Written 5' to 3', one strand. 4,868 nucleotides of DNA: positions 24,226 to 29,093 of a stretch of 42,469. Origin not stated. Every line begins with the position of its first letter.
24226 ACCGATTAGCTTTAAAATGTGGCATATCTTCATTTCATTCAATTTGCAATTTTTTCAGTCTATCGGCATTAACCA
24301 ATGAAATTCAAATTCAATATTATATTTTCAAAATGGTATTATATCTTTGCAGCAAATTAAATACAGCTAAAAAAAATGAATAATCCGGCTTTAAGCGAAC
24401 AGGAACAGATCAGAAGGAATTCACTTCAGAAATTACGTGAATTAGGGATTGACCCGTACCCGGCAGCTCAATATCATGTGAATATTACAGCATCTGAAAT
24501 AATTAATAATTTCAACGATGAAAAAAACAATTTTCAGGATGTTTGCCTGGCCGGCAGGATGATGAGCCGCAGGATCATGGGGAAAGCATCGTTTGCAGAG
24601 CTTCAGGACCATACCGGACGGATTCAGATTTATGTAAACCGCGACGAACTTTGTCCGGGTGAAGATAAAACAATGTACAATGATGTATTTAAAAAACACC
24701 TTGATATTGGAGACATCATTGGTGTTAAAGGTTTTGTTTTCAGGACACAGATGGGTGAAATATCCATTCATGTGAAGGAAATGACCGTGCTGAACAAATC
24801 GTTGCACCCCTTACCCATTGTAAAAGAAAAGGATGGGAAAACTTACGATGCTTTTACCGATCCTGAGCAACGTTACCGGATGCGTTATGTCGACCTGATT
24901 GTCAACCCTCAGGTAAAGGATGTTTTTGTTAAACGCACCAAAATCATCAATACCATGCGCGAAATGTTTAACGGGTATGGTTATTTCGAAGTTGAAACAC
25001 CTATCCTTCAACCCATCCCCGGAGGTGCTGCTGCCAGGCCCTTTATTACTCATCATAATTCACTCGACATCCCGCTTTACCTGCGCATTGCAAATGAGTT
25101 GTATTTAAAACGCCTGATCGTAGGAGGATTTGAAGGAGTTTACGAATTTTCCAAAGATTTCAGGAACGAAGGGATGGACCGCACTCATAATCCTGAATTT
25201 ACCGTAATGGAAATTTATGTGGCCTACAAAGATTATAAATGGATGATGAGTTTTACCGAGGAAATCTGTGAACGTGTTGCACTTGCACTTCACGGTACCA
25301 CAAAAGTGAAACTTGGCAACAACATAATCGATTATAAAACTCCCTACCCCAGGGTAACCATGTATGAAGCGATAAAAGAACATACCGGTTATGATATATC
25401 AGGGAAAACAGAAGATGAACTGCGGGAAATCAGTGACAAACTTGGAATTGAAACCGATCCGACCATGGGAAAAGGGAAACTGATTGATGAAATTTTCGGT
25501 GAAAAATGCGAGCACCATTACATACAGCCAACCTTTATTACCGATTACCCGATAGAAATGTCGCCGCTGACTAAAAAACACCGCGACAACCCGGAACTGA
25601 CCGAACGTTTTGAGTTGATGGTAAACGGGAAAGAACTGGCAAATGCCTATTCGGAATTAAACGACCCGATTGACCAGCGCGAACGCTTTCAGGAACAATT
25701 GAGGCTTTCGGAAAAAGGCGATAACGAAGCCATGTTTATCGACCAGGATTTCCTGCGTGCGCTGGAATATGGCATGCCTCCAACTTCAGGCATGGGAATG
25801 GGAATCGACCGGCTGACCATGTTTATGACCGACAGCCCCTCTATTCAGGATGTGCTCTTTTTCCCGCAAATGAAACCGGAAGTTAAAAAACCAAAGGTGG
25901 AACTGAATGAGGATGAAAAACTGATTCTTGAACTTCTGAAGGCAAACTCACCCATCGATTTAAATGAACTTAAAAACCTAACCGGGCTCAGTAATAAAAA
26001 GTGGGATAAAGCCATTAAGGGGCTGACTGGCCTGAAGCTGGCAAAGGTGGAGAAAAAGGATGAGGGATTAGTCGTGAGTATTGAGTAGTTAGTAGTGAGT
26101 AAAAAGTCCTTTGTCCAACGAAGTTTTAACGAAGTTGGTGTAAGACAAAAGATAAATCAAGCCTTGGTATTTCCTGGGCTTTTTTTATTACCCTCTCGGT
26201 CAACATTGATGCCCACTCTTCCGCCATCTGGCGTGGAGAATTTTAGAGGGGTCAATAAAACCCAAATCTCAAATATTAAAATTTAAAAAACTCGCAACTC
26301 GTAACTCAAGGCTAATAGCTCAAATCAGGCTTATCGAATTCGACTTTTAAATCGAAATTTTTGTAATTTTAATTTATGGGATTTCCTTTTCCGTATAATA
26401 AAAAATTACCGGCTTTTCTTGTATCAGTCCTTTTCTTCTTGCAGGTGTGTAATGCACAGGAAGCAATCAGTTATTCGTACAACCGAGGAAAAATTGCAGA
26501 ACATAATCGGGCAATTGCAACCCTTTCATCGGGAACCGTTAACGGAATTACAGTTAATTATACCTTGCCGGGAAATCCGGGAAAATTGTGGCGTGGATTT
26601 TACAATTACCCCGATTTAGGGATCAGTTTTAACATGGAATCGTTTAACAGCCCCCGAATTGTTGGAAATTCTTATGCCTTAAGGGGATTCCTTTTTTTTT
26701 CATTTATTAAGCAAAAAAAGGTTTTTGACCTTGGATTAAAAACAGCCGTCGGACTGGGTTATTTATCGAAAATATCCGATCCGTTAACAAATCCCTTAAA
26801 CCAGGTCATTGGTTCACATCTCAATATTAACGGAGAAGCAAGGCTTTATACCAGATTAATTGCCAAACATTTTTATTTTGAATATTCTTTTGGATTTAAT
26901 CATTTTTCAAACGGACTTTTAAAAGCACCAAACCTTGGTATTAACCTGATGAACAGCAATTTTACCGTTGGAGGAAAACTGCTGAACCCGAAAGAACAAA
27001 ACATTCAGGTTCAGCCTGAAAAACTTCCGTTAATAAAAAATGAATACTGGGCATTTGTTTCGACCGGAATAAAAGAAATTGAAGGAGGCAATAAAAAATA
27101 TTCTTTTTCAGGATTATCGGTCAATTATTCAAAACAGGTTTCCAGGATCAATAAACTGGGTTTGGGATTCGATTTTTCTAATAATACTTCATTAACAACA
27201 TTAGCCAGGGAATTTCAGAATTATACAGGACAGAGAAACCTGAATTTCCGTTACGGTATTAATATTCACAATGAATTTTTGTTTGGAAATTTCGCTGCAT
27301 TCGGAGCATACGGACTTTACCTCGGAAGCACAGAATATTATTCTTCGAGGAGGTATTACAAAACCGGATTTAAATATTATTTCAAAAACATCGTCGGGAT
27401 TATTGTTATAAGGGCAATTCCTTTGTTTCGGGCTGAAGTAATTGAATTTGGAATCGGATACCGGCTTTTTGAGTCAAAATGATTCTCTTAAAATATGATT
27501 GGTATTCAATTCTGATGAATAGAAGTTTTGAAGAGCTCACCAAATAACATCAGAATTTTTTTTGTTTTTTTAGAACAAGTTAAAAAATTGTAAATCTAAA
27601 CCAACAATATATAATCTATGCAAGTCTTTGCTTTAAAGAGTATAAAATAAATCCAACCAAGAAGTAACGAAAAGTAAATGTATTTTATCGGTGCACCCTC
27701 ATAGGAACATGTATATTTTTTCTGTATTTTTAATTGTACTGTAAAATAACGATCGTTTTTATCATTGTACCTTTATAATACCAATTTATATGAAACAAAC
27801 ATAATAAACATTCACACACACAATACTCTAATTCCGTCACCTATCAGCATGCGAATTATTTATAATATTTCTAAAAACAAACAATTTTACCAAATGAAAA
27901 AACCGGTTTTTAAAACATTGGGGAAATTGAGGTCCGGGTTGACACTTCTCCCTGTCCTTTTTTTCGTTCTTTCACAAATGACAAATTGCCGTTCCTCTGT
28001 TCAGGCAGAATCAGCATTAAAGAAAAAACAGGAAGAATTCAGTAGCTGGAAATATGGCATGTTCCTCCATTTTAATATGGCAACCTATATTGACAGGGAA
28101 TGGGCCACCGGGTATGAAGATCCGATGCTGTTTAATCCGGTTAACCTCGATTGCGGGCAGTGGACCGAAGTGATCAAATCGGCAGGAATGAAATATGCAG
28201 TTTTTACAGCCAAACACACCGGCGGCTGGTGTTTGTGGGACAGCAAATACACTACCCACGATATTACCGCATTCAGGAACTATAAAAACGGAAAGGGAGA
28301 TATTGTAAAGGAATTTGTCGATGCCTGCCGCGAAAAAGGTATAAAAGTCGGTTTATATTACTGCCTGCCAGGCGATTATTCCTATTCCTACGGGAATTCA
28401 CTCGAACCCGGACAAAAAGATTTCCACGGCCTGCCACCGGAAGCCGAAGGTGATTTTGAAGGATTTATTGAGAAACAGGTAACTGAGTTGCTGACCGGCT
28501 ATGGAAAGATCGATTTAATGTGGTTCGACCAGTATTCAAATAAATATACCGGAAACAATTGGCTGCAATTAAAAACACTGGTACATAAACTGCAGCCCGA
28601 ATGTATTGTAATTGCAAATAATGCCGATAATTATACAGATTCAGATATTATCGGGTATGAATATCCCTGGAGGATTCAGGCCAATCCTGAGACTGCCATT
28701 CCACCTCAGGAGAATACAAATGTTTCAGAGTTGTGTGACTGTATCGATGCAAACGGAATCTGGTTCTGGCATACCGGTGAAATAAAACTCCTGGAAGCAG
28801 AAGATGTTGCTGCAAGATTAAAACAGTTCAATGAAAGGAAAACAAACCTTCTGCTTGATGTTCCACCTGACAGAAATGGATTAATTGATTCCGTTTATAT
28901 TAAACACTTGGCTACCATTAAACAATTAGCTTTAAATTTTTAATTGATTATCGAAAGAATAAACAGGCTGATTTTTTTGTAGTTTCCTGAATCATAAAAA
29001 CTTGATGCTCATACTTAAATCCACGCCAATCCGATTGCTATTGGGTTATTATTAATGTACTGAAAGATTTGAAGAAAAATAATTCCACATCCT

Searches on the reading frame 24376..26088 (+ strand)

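Call 86: search_protein_families(library=pfam, proteins=[window:24376-26088:+], max_evalue=0.00001)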
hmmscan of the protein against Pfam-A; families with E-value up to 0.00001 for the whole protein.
window:24376-26088:+ (570 aa): 2 families
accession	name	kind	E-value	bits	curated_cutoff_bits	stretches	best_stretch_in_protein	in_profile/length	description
PF00152.25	tRNA-synt_2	-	8e-91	304.7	25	1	163-500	2-308/308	tRNA synthetases class II (D, K and N)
PF01336.31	tRNA_anti-codon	-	6.2e-17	61.7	27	1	56-139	1-75/75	OB-fold nucleic acid binding domain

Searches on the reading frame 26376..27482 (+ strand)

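Call 15: search_protein_families(library=pfam, proteins=[window:26376-27482:+], max_evalue=0.001)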
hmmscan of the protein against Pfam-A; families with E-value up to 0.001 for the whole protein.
window:26376-27482:+ (368 aa): 1 family
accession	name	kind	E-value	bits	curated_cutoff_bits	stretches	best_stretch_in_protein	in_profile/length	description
PF09411.16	PagL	-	4.7e-10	40.1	23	1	57-195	2-132/136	Lipid A 3-O-deacylase (PagL)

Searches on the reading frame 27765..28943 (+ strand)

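Call 15: search_protein_families(library=pfam, proteins=[window:27765-28943:+], max_evalue=0.001)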
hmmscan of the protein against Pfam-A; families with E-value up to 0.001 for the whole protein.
window:27765-28943:+ (392 aa): 2 families
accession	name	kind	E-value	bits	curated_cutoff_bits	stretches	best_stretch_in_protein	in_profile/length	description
PF01120.23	Alpha_L_fucos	-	1.4e-42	146.8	25.2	1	88-386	26-337/345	Alpha-L-fucosidase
PF14871.12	GHL6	-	4.9e-06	27.2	35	1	135-198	7-63/132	Hypothetical glycosyl hydrolase 6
